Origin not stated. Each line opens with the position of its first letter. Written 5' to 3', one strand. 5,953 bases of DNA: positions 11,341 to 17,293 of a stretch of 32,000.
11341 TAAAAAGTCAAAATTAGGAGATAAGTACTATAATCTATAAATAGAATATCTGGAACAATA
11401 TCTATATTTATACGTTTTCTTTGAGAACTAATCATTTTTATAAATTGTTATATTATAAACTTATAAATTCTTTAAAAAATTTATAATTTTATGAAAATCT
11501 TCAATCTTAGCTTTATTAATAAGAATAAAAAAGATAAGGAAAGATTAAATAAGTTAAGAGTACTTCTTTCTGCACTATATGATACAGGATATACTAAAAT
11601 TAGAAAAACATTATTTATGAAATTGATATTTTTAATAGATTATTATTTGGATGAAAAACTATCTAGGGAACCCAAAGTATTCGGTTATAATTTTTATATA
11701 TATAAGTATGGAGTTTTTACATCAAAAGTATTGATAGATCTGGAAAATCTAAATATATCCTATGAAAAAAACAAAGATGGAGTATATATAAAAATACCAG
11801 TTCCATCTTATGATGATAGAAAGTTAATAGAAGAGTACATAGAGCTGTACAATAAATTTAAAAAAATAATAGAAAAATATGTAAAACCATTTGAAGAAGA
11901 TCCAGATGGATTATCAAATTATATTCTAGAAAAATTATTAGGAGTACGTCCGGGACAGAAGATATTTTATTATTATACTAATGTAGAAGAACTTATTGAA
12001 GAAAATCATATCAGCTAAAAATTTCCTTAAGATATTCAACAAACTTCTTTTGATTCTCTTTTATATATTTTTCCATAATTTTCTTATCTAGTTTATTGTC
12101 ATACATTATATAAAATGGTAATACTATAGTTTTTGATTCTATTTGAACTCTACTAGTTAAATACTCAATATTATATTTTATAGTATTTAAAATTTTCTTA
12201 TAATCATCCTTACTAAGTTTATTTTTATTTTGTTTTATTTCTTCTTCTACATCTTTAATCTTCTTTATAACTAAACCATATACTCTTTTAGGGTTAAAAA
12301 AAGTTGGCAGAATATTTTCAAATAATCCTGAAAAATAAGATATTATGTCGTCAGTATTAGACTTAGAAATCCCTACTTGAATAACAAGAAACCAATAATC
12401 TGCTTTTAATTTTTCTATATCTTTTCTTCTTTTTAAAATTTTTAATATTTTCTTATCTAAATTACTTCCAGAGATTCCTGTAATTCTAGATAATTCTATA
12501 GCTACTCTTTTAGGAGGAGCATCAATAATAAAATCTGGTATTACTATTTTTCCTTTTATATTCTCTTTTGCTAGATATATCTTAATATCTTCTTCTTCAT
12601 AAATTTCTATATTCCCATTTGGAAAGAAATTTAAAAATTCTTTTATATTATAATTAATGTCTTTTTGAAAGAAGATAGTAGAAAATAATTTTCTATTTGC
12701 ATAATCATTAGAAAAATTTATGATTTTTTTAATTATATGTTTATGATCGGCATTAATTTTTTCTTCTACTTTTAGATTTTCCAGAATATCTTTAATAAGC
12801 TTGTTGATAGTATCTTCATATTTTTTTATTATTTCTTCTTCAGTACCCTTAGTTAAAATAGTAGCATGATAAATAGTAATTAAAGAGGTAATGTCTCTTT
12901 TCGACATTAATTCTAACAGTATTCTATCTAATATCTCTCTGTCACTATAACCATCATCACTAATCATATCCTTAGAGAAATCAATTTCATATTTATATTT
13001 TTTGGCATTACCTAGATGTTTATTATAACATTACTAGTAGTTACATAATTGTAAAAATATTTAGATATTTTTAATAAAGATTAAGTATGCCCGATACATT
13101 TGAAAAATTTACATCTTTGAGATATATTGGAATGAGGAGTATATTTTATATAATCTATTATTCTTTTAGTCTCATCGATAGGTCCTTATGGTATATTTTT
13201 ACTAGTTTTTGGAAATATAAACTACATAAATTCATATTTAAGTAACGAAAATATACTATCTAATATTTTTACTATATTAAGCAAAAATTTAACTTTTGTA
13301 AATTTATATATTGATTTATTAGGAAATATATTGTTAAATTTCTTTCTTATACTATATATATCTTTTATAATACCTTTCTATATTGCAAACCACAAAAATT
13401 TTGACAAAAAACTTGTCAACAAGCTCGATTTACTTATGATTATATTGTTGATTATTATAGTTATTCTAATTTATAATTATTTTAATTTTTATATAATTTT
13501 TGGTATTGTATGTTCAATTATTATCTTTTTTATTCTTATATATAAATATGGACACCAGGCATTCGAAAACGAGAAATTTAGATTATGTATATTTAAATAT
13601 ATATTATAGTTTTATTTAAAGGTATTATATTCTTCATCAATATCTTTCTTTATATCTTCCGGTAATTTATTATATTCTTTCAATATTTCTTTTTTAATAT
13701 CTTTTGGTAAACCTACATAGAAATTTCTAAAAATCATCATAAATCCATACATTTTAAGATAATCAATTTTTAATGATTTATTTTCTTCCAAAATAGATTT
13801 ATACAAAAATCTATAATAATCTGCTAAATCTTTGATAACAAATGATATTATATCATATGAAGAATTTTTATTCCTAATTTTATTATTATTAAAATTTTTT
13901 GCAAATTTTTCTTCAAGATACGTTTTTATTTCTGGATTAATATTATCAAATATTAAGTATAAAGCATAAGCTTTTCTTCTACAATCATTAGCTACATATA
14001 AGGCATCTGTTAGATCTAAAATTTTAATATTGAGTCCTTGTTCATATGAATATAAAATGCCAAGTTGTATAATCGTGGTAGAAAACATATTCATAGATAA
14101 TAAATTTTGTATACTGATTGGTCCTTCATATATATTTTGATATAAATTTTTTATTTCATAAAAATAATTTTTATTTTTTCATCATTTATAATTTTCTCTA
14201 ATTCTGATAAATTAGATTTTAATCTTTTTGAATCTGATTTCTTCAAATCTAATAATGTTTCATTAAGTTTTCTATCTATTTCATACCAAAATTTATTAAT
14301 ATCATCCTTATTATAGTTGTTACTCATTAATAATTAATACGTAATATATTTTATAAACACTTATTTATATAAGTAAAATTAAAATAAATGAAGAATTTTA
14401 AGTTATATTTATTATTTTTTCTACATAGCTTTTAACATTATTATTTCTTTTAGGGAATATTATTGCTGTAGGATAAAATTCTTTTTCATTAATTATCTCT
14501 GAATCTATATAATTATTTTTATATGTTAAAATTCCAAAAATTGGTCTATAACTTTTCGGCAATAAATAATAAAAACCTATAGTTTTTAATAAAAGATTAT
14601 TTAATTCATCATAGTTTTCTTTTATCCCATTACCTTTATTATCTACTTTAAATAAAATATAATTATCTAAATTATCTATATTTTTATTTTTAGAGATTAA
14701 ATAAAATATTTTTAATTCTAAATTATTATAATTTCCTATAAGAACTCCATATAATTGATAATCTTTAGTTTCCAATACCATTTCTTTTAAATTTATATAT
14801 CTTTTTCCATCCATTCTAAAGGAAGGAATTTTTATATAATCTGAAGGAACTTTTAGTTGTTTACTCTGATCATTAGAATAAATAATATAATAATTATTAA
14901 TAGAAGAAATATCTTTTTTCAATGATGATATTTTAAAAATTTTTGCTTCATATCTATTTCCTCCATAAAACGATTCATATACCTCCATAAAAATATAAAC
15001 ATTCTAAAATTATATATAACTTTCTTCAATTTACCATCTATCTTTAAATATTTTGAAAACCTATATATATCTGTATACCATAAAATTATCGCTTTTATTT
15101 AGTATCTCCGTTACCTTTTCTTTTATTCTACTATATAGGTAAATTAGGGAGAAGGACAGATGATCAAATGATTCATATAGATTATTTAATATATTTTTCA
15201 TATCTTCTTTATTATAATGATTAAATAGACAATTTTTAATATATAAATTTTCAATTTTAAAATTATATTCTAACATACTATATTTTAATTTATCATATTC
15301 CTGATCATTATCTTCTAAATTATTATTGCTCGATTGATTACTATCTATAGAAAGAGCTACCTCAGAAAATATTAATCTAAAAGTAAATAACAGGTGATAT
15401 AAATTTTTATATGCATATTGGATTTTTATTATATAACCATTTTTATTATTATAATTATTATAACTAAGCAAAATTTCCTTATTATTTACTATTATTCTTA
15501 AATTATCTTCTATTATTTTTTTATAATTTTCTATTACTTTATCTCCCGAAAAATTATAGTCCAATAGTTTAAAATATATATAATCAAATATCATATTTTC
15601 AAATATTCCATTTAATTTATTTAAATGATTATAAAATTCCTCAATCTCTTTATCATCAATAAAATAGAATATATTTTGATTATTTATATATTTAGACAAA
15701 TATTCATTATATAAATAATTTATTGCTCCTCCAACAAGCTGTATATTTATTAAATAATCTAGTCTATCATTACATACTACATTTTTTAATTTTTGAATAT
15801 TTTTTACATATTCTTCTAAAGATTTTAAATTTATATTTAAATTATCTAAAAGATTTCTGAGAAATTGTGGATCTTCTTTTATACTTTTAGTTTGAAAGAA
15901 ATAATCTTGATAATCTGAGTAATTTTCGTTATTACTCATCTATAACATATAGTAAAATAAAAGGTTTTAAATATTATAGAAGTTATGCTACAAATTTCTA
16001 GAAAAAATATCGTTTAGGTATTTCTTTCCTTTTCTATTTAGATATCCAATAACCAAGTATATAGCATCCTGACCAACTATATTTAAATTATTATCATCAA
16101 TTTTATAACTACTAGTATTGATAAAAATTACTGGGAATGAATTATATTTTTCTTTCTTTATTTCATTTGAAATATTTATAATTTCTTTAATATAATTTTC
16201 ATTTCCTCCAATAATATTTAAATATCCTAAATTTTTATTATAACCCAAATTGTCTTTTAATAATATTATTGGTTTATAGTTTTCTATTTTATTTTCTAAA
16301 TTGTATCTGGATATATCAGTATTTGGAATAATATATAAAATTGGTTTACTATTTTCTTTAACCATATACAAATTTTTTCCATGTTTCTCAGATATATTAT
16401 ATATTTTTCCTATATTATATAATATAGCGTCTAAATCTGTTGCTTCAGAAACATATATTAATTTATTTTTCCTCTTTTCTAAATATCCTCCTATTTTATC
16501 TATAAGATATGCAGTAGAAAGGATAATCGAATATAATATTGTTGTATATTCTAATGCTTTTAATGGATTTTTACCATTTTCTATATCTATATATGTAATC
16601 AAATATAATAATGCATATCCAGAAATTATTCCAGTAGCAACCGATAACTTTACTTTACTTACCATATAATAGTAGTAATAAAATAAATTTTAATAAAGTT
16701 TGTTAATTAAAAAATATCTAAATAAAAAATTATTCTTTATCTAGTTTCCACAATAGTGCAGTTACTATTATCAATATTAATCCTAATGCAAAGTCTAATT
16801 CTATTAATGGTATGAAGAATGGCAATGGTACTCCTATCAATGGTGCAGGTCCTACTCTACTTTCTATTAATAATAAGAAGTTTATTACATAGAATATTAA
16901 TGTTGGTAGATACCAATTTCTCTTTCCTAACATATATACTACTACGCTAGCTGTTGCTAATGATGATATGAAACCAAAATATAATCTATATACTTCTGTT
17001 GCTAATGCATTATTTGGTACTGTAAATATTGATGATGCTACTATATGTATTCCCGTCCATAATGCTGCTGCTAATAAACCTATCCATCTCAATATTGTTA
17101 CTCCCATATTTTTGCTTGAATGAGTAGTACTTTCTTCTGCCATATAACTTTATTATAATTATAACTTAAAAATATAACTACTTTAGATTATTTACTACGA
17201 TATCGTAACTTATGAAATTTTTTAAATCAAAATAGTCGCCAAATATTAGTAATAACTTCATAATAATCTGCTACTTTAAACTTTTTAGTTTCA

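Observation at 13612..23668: Ten-kb same-strand cluster built from two lineage-specific paralog families (4x A, 3x B) around a cysteine-synthase gene and small membrane proteins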

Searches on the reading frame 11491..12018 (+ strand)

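Call 9: search_protein_families(library=pfam, max_evalue=0.01, proteins=[window:11491-12018:+])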
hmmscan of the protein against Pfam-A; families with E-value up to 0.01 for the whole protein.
window:11491-12018:+ (175 aa): 0 families

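Call 59: search_protein_families(library=padloc, max_evalue=0.01, proteins=[window:11491-12018:+])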
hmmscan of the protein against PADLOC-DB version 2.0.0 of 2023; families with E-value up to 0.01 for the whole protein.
window:11491-12018:+ (175 aa): 1 family
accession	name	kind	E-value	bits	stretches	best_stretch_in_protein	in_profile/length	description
PDLC04505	PDC-M19A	-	0.0034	14.9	1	21-89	4-63/294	-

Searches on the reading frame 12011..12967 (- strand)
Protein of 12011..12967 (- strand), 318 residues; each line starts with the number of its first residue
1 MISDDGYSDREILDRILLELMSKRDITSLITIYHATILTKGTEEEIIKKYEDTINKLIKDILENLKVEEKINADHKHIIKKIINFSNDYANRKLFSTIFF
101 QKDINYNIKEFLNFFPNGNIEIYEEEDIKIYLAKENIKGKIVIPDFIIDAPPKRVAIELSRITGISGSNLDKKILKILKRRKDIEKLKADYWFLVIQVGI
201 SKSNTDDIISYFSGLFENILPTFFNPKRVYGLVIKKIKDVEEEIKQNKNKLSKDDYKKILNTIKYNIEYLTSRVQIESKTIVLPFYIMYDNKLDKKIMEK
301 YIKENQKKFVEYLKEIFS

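Call 9: search_protein_families(library=pfam, max_evalue=0.01, proteins=[window:12011-12967:-])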
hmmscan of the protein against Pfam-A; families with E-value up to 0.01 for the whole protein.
window:12011-12967:- (318 aa): 0 families

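Call 31: search_protein_families(library=padloc, max_evalue=0.1, proteins=[window:12011-12967:-])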
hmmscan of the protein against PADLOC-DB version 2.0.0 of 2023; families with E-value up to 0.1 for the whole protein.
window:12011-12967:- (318 aa): 1 family
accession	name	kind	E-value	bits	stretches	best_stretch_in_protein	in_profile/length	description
PDLC00103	GajB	-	0.04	10.8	1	17-117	397-500/612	UrvD helicase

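Call 32: search_protein_families(library=phrogs, max_evalue=0.1, proteins=[window:12011-12967:-])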
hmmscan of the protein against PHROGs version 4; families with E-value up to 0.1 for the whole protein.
window:12011-12967:- (318 aa): 2 families
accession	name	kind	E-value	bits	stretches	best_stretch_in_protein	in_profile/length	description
phrog_18720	-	unknown function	0.0088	17.2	1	79-139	18-76/143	-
phrog_36050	-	unknown function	0.074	13.8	0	10-88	76-152/161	-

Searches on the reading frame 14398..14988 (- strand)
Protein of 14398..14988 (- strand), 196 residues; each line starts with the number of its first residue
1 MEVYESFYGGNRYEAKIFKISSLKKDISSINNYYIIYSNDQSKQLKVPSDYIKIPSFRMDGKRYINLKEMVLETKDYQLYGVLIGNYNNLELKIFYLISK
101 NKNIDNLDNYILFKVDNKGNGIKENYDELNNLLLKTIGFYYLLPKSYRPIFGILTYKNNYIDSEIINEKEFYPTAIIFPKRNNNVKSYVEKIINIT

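Call 9: search_protein_families(library=pfam, max_evalue=0.01, proteins=[window:14398-14988:-])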
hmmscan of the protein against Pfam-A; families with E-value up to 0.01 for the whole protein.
window:14398-14988:- (196 aa): 0 families

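Call 31: search_protein_families(library=padloc, max_evalue=0.1, proteins=[window:14398-14988:-])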
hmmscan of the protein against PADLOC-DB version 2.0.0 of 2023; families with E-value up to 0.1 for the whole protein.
window:14398-14988:- (196 aa): 0 families

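Call 32: search_protein_families(library=phrogs, max_evalue=0.1, proteins=[window:14398-14988:-])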
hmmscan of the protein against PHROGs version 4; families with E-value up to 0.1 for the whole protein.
window:14398-14988:- (196 aa): 0 families

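Call 63: find_related_loci(query=window:14398-14988:-, collection=viral_contigs, flank=5000)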
Query window:14398-14988:- (196 aa) in viral_contigs; peptide patterns used: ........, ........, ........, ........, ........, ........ (x = any residue, [..] = any of these).
22 stretches matched a pattern, but none encodes a relative of the query by tblastn (E <= 1e-3).

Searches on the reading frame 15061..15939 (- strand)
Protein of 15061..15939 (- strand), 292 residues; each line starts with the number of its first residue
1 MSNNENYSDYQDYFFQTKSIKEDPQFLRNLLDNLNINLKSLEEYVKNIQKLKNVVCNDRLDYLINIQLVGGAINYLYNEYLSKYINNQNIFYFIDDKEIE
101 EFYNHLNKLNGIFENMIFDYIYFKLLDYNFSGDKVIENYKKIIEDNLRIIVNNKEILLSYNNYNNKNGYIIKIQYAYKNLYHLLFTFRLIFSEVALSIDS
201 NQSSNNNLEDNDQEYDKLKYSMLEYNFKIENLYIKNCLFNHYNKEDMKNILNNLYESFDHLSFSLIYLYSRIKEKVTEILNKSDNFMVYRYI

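Call 4: search_protein_families(library=pfam, max_evalue=1, proteins=[window:15061-15939:-])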
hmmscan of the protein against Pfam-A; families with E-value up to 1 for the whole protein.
window:15061-15939:- (292 aa): 1 family
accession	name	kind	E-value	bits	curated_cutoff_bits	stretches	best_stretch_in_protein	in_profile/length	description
PF20463.3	PDH_C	-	0.32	11.8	22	1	17-65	49-98/102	Prephenate dehydrogenase, dimerization domain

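Call 5: search_protein_families(library=ncbifam, max_evalue=1, proteins=[window:15061-15939:-])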
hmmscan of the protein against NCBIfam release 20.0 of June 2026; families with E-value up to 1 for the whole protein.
window:15061-15939:- (292 aa): 1 family
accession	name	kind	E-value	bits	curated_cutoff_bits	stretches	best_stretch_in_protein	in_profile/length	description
TIGR01928.1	menC_lowGC_arch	equivalog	0.014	14.4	200.65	1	95-238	74-219/325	o-succinylbenzoate synthase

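Call 31: search_protein_families(library=padloc, max_evalue=0.1, proteins=[window:15061-15939:-])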
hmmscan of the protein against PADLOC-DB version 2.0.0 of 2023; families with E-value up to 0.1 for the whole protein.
window:15061-15939:- (292 aa): 0 families

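Call 32: search_protein_families(library=phrogs, max_evalue=0.1, proteins=[window:15061-15939:-])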
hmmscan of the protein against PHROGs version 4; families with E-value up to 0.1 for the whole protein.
window:15061-15939:- (292 aa): 0 families

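Call 61: find_related_loci(query=window:15061-15939:-, collection=viral_contigs, flank=5000)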
Query window:15061-15939:- (292 aa) in viral_contigs; peptide patterns used: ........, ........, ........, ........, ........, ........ (x = any residue, [..] = any of these).
19 stretches matched a pattern, but none encodes a relative of the query by tblastn (E <= 1e-3).

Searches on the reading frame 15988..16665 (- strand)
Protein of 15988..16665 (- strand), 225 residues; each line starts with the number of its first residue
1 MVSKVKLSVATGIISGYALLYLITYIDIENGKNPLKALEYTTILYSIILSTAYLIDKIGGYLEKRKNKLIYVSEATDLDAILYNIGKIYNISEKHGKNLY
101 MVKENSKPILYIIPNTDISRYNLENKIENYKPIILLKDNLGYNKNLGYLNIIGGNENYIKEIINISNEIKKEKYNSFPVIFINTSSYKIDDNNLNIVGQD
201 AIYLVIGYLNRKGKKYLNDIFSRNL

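Call 4: search_protein_families(library=pfam, max_evalue=1, proteins=[window:15988-16665:-])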
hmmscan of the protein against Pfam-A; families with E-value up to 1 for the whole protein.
window:15988-16665:- (225 aa): 1 family
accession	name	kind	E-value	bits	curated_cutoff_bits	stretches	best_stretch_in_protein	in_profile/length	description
PF03834.20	Rad10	-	0.015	15.6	28.1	1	16-64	65-113/115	Binding domain of DNA repair protein Ercc1 (rad10/Swi10)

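Call 5: search_protein_families(library=ncbifam, max_evalue=1, proteins=[window:15988-16665:-])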
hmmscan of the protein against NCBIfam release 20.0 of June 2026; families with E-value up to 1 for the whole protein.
window:15988-16665:- (225 aa): 0 families

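Call 31: search_protein_families(library=padloc, max_evalue=0.1, proteins=[window:15988-16665:-])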
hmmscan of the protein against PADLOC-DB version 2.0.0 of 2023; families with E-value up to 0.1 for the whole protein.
window:15988-16665:- (225 aa): 0 families

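Call 32: search_protein_families(library=phrogs, max_evalue=0.1, proteins=[window:15988-16665:-])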
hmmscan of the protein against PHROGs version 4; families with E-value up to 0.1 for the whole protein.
window:15988-16665:- (225 aa): 0 families

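Call 62: find_related_loci(query=window:15988-16665:-, collection=viral_contigs, flank=5000)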
Query window:15988-16665:- (225 aa) in viral_contigs; peptide patterns used: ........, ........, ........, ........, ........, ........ (x = any residue, [..] = any of these).
30 stretches matched a pattern, but none encodes a relative of the query by tblastn (E <= 1e-3).

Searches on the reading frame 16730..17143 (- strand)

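Call 4: search_protein_families(library=pfam, max_evalue=1, proteins=[window:16730-17143:-])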
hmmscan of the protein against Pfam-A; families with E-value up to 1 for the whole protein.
window:16730-17143:- (137 aa): 0 families

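Call 5: search_protein_families(library=ncbifam, max_evalue=1, proteins=[window:16730-17143:-])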
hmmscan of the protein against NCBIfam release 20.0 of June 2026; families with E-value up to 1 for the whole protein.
window:16730-17143:- (137 aa): 1 family
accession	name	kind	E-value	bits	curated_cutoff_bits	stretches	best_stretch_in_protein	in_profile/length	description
NF004902.0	PRK06265.1-1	equivalog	0.00099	18.8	219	1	10-75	134-199/213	cobalt transporter CbiM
